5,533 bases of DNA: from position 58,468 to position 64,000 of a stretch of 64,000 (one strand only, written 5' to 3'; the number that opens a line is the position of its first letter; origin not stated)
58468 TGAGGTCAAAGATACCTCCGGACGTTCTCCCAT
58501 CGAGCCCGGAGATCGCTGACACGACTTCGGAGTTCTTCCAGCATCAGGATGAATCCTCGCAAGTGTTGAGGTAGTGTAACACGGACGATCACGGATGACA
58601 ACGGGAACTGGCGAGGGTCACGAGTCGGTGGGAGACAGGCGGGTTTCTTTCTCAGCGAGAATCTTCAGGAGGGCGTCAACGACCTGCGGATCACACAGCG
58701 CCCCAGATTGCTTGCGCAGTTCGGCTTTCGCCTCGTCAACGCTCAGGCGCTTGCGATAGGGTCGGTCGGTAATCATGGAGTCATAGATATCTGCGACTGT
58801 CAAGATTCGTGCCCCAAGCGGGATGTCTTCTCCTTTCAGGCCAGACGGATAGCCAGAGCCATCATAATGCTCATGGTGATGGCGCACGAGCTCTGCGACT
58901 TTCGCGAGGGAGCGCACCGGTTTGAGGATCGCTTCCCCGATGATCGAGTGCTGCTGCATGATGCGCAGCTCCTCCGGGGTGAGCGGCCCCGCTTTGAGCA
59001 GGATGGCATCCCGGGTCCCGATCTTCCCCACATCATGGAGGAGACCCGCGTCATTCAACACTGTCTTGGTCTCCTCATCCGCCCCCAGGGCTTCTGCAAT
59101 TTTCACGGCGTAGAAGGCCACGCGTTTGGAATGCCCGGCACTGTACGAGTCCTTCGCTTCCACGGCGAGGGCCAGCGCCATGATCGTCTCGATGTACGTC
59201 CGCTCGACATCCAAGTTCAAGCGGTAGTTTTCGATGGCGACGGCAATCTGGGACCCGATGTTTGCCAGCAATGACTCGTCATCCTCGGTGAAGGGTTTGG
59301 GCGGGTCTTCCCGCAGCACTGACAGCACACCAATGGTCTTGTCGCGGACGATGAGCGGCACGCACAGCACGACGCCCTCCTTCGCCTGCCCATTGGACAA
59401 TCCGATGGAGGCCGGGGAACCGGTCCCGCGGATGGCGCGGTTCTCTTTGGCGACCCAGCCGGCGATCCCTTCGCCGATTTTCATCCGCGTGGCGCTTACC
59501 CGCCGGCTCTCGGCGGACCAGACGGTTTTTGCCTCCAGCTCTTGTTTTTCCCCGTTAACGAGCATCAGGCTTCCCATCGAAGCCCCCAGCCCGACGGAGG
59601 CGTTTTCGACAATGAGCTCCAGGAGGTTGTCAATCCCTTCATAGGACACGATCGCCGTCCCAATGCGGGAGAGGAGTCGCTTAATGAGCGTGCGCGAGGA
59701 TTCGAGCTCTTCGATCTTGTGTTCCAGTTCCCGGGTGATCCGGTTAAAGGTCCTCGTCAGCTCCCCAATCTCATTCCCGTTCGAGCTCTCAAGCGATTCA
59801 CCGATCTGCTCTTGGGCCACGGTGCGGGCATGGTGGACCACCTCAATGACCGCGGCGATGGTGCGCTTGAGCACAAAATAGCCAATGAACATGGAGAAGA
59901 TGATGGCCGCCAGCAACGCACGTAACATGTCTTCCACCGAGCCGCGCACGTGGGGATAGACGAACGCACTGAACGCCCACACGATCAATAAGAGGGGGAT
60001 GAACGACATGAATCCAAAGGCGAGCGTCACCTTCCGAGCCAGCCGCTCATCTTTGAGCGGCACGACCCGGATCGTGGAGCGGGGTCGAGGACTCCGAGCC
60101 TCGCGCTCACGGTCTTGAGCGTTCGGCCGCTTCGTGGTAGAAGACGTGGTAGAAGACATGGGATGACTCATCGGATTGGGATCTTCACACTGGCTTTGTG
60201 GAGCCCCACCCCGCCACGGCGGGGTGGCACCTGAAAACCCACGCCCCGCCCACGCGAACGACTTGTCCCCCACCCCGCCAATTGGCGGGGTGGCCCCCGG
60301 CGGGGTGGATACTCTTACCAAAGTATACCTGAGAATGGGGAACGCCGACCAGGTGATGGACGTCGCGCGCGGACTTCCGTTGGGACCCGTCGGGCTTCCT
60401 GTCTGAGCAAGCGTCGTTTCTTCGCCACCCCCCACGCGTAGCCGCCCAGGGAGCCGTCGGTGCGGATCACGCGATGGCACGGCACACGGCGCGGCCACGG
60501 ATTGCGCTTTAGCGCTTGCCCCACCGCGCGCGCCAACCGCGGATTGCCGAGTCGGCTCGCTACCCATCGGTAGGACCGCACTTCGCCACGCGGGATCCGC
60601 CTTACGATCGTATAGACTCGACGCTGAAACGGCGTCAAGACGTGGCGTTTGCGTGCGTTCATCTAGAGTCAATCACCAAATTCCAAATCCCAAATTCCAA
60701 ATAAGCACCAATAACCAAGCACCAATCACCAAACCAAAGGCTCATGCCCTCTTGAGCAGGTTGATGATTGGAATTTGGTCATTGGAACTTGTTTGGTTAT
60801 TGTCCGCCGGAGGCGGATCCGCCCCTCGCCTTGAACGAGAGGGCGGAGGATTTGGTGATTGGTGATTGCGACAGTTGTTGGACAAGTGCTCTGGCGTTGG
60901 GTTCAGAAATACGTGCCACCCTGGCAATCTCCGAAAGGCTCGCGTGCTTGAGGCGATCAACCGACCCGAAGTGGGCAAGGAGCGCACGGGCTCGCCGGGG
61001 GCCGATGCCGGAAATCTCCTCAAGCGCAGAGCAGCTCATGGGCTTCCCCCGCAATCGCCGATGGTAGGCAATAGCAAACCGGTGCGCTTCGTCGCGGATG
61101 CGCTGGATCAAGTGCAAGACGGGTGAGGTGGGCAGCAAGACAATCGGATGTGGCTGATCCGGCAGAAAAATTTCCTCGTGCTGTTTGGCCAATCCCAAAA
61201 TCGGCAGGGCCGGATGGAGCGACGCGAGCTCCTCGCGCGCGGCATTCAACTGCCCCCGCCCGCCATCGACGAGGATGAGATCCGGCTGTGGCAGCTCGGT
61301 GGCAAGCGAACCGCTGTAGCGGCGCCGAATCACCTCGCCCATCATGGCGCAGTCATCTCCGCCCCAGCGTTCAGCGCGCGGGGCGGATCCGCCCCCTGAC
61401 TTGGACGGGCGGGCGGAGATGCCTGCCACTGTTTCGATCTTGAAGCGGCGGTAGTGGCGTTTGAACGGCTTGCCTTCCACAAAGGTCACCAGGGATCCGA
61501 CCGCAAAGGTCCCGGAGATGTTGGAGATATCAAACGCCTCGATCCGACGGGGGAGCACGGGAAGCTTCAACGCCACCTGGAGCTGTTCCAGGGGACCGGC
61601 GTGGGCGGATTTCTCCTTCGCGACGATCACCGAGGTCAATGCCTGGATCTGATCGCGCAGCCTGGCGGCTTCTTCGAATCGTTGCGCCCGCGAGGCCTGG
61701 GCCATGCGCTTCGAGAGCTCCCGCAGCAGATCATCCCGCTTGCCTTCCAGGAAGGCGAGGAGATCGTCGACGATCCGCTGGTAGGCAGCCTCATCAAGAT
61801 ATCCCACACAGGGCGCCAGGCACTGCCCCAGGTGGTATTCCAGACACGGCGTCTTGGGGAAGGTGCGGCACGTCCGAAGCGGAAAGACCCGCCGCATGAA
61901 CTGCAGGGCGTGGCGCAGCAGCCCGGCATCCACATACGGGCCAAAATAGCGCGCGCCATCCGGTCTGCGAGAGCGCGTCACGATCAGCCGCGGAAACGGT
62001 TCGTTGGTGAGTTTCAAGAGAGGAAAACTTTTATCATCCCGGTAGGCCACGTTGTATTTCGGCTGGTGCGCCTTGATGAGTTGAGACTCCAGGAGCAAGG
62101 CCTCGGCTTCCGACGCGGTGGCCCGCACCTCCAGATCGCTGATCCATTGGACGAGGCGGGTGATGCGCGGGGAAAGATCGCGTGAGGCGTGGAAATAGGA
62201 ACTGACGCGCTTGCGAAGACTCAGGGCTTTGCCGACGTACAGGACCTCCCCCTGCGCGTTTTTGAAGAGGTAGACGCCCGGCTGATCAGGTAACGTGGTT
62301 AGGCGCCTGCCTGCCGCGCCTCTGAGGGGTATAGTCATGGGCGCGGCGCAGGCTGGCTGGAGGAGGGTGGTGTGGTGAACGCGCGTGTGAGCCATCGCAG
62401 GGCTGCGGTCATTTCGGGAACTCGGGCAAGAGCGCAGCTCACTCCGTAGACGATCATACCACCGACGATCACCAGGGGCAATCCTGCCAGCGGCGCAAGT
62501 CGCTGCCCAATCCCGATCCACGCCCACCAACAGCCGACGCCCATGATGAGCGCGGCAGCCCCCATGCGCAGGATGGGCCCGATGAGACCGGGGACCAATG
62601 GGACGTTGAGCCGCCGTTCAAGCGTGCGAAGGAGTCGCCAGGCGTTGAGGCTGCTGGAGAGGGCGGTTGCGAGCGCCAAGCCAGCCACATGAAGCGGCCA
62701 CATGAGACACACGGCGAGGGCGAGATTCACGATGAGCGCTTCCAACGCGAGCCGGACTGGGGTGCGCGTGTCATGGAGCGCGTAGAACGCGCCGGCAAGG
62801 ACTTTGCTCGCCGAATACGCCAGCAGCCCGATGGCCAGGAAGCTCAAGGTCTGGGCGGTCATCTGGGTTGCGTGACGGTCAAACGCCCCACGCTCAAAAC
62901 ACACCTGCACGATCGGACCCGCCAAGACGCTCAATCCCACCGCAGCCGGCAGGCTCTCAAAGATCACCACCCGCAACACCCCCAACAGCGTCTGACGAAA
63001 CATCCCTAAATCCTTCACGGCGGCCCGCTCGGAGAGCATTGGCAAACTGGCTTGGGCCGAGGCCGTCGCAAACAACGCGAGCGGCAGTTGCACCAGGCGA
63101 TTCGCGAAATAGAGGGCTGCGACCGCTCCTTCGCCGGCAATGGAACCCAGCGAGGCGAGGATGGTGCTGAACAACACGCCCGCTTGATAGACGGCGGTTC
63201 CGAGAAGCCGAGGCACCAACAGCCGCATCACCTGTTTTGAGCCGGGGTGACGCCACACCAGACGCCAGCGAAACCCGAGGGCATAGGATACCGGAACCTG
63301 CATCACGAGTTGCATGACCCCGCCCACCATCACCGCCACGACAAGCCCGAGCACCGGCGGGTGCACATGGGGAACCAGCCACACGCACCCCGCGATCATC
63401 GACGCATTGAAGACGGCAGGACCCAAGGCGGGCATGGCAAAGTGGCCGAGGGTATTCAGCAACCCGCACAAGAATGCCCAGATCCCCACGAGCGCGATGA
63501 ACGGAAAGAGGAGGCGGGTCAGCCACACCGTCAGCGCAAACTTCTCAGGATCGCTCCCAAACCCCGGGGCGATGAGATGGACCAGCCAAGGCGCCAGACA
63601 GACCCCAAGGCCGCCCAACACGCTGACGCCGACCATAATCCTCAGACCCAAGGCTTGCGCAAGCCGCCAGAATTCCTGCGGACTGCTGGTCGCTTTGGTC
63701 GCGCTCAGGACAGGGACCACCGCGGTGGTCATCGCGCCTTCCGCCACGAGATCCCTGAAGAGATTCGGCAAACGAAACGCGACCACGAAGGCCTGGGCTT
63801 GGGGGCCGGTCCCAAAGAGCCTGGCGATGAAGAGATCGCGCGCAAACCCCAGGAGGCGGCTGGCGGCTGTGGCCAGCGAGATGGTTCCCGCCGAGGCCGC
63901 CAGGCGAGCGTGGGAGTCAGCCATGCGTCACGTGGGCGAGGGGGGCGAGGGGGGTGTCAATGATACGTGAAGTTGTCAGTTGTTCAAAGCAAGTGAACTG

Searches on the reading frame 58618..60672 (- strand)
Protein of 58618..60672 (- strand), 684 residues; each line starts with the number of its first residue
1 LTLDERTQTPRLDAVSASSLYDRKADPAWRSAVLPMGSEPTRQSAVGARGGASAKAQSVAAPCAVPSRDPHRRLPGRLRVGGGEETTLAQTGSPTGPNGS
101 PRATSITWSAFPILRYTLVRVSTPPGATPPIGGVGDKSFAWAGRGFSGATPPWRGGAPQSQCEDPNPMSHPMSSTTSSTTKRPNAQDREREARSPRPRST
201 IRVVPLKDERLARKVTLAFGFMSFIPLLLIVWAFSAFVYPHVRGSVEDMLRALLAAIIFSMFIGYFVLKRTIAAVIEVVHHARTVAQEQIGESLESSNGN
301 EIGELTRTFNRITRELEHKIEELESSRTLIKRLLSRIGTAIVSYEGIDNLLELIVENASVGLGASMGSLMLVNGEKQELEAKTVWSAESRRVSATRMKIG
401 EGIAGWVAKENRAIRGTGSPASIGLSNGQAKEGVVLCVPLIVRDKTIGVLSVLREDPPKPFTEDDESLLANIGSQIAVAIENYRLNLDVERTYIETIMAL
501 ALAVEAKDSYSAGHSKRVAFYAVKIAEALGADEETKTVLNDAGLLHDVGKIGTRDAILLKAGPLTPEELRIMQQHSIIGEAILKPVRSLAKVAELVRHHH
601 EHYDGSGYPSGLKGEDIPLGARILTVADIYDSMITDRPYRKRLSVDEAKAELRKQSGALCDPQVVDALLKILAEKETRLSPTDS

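Call 83: search_protein_families(library=pfam, max_evalue=0.00001, proteins=[window:58618-60672:-])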
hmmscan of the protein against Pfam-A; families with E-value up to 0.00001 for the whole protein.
window:58618-60672:- (684 aa): 6 families
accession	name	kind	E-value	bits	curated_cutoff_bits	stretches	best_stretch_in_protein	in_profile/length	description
PF13487.12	HD_5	-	6.6e-40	137.1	27.2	1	503-664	6-170/170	HD domain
PF01966.28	HD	-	1.1e-22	80.9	22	1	513-633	3-116/116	HD domain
PF13185.12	GAF_2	-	2.6e-18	67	28.6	1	347-481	4-136/136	GAF domain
PF13492.12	GAF_3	-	1.3e-14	55.2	27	1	348-482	3-129/129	GAF domain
PF01590.32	GAF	-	1.2e-13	52.2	22.4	1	348-480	3-133/133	GAF domain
PF00672.30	HAMP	-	5.9e-06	26.9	25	0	267-317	2-52/53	HAMP domain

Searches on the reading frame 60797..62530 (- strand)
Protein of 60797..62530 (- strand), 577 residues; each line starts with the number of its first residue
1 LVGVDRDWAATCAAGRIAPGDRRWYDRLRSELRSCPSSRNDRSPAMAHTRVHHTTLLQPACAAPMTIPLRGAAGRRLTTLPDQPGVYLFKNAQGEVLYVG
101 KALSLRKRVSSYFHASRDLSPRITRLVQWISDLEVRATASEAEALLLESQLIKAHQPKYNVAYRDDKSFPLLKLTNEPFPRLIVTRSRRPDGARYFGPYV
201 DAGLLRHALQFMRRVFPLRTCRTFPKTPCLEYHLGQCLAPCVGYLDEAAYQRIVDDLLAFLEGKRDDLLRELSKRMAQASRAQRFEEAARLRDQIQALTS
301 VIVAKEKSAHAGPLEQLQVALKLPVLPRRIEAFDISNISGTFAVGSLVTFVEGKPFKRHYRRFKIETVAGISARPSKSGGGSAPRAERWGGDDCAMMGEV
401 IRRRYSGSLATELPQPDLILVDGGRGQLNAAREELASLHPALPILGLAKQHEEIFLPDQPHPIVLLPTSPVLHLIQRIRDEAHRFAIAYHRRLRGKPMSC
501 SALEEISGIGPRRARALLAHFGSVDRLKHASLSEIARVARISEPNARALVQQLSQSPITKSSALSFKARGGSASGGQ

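Call 83: search_protein_families(library=pfam, max_evalue=0.00001, proteins=[window:60797-62530:-])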
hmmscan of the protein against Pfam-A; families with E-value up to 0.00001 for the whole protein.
window:60797-62530:- (577 aa): 5 families
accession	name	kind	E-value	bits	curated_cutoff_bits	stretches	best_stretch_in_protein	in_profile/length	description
PF08459.17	UvrC_RNaseH_dom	-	6.1e-47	159.8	22.3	1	320-487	3-159/159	UvrC RNAse H endonuclease domain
PF14520.12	HHH_5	-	2.8e-10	41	27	1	502-553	3-55/57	Helix-hairpin-helix domain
PF02151.25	UVR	-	5.6e-10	39.1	21.5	1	267-298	2-33/36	UvrB/uvrC motif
PF01541.30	GIY-YIG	-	5.1e-08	33.5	22.6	1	84-160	2-78/78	GIY-YIG catalytic domain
PF12826.13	HHH_2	-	2.1e-06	28.2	27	1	506-553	8-55/64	Helix-hairpin-helix motif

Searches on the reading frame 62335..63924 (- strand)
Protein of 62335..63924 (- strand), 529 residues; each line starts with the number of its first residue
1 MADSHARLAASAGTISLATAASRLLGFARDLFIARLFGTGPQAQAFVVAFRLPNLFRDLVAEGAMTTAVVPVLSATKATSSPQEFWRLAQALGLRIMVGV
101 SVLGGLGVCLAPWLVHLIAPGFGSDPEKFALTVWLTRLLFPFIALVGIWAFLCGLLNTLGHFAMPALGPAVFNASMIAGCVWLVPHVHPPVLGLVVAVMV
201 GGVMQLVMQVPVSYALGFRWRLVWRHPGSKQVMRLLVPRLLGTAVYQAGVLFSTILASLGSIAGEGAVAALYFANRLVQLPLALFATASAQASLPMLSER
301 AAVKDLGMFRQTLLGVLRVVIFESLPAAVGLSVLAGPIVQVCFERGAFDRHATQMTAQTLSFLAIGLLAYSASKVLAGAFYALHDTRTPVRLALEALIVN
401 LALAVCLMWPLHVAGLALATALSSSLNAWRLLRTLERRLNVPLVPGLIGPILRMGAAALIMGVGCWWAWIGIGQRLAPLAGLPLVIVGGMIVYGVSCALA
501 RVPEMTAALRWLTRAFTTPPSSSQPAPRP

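Call 83: search_protein_families(library=pfam, max_evalue=0.00001, proteins=[window:62335-63924:-])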
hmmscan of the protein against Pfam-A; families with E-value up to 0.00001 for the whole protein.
window:62335-63924:- (529 aa): 3 families
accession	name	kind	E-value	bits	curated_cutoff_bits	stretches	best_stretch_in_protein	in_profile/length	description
PF03023.19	MurJ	-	1.9e-99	333.7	27.4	1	33-466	1-431/451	Lipid II flippase MurJ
PF01554.23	MatE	-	2.4e-07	31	24.9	1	255-404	15-159/161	MatE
PF13440.11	Polysacc_synt_3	-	3.4e-06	27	23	1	197-343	141-284/293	Polysaccharide biosynthesis protein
